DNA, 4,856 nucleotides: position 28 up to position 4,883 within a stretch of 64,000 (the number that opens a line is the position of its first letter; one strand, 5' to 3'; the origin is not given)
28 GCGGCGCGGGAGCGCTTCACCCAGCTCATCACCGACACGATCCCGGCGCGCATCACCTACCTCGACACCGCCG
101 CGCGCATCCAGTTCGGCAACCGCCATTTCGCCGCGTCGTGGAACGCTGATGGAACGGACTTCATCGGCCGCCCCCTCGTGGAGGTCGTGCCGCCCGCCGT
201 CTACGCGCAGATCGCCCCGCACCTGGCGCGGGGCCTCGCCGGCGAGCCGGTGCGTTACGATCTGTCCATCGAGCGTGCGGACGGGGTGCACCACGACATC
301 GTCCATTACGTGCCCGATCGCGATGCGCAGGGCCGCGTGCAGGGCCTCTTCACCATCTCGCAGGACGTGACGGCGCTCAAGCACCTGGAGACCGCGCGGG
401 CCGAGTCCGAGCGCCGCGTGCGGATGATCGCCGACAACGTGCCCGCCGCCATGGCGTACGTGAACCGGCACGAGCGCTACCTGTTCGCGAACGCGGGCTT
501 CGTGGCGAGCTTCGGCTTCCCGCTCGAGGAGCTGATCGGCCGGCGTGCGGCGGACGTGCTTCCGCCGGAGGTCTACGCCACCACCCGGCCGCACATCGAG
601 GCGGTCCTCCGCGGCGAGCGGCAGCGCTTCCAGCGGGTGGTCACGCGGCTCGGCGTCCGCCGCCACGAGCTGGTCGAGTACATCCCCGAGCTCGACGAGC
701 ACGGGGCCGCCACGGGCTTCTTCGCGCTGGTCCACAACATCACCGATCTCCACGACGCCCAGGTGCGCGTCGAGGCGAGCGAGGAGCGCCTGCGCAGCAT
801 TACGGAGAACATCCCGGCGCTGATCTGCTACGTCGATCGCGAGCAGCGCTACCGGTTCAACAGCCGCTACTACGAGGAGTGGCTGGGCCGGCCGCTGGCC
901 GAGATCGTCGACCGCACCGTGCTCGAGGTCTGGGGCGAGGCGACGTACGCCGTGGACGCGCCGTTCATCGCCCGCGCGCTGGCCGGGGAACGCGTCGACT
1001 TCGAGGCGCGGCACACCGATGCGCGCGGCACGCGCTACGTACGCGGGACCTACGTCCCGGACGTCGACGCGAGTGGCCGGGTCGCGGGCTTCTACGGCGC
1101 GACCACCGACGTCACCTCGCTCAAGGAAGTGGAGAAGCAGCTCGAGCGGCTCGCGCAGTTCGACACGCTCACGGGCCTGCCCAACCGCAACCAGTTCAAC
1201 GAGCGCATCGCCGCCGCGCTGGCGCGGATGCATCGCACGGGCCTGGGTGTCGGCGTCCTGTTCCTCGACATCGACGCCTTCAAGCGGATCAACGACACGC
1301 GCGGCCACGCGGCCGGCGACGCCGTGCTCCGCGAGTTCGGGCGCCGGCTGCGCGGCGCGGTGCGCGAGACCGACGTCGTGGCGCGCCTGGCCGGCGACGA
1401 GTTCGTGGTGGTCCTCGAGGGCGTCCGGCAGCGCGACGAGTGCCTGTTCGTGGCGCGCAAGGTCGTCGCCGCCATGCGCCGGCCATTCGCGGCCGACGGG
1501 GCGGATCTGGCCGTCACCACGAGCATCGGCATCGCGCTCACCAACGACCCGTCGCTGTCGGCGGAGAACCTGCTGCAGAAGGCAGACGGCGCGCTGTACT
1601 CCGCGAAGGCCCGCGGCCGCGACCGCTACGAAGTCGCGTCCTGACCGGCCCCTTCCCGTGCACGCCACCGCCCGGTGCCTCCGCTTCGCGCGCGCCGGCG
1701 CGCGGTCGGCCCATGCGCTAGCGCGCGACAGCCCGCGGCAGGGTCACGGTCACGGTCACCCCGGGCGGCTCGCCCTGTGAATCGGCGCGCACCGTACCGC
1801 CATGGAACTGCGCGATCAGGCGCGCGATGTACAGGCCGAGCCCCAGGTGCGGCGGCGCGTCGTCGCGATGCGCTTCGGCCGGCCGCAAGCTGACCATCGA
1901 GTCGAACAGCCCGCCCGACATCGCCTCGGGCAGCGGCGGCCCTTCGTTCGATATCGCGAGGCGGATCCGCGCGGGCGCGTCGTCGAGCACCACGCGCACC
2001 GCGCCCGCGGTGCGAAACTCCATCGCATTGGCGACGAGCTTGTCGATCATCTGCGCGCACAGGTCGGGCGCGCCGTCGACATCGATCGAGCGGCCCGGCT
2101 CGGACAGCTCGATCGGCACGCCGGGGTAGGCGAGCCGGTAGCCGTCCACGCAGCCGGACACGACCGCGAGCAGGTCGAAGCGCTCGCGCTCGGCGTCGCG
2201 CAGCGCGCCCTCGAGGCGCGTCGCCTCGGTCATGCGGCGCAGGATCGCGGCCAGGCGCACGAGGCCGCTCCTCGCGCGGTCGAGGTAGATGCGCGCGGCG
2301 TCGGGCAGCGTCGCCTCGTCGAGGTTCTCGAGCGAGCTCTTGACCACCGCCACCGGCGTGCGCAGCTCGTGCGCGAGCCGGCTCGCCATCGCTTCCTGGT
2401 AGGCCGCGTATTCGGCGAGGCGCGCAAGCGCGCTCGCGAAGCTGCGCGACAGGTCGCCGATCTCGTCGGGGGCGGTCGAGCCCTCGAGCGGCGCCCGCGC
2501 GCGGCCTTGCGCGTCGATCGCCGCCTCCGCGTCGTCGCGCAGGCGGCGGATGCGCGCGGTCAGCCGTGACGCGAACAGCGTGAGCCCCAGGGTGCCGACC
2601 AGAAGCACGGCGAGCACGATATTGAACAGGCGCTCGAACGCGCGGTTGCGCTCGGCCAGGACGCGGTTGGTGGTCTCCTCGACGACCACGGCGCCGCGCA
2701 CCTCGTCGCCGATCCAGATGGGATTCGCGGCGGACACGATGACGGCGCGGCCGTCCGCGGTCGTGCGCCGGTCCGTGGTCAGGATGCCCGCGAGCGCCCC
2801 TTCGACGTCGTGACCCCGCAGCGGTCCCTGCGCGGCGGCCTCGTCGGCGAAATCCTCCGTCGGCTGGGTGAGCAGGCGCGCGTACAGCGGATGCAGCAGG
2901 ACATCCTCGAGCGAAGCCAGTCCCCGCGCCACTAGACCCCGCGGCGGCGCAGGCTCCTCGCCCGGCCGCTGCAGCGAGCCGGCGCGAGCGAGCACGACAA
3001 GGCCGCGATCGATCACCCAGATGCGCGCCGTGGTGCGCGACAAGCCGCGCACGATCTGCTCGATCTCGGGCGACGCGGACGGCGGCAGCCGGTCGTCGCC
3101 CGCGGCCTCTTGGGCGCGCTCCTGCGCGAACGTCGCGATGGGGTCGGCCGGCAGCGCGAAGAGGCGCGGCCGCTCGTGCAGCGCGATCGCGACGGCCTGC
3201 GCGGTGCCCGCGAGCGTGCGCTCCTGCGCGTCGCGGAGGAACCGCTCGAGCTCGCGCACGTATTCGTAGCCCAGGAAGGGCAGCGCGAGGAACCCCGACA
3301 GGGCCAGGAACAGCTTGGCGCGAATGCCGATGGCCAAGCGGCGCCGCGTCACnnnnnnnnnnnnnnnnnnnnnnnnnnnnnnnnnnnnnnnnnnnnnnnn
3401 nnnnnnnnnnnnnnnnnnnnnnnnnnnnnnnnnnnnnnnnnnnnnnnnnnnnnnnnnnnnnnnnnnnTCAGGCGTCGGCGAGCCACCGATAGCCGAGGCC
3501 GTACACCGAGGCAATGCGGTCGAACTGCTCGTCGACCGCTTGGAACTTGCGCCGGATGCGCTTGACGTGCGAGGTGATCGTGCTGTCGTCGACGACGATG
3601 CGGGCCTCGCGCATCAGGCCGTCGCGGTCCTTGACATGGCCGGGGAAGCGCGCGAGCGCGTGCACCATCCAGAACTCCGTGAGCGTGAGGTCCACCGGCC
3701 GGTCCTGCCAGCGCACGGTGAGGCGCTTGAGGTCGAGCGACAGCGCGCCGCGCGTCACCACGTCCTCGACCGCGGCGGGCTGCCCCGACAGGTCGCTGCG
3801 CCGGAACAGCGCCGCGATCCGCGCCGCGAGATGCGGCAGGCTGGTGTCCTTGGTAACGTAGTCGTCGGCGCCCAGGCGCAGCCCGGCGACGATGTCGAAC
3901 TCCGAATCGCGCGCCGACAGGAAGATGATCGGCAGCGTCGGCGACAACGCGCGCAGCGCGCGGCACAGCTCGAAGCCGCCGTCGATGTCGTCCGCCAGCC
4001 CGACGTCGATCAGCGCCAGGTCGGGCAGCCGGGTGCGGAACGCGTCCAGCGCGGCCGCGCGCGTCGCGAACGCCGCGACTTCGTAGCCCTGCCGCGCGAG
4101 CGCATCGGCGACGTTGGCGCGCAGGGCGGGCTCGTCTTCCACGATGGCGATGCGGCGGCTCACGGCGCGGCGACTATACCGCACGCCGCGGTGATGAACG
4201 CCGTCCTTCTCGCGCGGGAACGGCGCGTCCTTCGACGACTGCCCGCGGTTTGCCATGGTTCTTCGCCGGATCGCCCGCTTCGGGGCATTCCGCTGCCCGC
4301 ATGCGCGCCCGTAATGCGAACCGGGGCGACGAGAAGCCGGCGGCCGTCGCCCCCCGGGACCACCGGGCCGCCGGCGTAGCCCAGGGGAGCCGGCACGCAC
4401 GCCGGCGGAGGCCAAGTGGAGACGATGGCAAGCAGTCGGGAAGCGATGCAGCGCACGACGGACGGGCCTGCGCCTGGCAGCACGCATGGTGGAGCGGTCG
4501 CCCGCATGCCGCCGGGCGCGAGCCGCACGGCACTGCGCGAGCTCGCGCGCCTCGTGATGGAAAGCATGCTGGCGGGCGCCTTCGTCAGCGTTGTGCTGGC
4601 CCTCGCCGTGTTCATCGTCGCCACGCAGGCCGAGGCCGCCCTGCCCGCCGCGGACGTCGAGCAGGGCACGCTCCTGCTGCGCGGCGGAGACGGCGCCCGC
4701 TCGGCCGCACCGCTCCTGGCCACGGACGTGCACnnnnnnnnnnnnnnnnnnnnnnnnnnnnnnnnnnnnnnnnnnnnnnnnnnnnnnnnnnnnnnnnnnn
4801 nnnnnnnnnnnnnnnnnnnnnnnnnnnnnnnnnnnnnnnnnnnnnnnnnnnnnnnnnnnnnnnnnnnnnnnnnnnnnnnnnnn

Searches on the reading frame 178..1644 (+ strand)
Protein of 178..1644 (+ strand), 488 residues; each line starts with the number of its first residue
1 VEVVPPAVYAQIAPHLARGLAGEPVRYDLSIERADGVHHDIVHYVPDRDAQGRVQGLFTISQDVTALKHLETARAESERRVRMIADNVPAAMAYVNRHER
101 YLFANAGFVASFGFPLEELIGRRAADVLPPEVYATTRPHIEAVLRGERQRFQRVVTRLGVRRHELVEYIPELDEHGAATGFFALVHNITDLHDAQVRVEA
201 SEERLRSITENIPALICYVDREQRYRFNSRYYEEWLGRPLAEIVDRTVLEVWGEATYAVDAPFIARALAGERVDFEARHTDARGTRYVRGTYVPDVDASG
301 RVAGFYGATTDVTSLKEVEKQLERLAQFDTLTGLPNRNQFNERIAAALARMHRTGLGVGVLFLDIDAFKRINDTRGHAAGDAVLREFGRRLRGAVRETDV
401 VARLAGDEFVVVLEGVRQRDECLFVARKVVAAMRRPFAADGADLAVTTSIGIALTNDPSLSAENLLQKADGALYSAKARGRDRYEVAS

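Call 15: search_protein_families(library=pfam, proteins=[window:178-1644:+], max_evalue=0.001)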
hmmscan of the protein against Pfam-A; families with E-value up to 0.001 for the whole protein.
window:178-1644:+ (488 aa): 7 families
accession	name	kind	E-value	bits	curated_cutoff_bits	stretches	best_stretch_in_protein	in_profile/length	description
PF00990.26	GGDEF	-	9.8e-48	162.4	23.8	1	326-483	1-161/161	Diguanylate cyclase, GGDEF domain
PF08448.16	PAS_4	-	1.7e-43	147.8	23.1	3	86-192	2-109/110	PAS fold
PF00989.32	PAS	-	1.3e-15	57.8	22.6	2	80-188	2-113/113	PAS fold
PF13596.12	PAS_10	-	2.1e-08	35.2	22.1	0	84-189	4-106/106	PAS domain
PF13188.13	PAS_8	-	2.9e-08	33.8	21.8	0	80-132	2-54/65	PAS domain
PF13426.13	PAS_9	-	3.5e-07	30.9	27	1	91-190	3-103/103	PAS domain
PF08447.18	PAS_3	-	0.00098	19.8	25.6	0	102-151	2-52/89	PAS fold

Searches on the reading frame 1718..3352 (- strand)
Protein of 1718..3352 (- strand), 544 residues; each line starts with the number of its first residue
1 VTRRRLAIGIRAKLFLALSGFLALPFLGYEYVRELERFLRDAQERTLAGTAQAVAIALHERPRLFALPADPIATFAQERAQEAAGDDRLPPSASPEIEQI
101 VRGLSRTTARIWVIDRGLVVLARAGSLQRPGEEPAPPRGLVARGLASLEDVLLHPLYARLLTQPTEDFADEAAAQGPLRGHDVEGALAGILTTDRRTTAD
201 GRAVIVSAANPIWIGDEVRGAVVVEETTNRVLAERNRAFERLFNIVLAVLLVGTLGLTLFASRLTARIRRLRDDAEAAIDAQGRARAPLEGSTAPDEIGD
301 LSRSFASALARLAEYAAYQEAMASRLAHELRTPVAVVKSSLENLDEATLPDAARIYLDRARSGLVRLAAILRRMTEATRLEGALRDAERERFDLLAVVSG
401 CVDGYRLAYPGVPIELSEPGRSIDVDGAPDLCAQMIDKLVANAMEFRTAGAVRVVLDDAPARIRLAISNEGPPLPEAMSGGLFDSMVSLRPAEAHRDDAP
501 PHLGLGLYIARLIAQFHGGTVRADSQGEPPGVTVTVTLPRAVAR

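Call 15: search_protein_families(library=pfam, proteins=[window:1718-3352:-], max_evalue=0.001)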
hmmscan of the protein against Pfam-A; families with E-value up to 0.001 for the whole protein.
window:1718-3352:- (544 aa): 2 families
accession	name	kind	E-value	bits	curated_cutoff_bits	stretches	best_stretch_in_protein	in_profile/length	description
PF02518.31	HATPase_c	-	2.1e-13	51.1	26.4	1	429-540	3-109/111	Histidine kinase-, DNA gyrase B-, and HSP90-like ATPase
PF00512.31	HisKA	-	1.5e-09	38.2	26.9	1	320-381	3-64/66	His Kinase A (phospho-acceptor) domain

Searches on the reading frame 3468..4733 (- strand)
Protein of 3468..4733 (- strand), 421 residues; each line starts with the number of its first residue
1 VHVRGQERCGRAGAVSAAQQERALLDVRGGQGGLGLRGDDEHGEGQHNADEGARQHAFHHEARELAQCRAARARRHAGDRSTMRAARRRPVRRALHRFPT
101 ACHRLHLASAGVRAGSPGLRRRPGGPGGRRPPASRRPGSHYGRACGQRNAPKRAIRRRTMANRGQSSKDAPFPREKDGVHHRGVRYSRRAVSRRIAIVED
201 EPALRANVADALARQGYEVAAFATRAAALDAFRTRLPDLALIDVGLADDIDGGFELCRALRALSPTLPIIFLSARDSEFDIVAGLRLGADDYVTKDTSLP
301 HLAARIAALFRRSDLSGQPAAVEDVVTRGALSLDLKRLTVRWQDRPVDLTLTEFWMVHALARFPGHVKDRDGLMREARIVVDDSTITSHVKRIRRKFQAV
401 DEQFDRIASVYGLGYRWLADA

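Call 15: search_protein_families(library=pfam, proteins=[window:3468-4733:-], max_evalue=0.001)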
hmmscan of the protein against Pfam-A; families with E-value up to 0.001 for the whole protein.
window:3468-4733:- (421 aa): 2 families
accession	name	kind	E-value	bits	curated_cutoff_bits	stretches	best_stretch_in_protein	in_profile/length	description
PF00072.30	Response_reg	-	1.5e-23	83.5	30.2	1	195-306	1-110/111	Response regulator receiver domain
PF00486.34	Trans_reg_C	-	7.7e-11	42.3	26.2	1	345-416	2-76/77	Transcriptional regulatory protein, C terminal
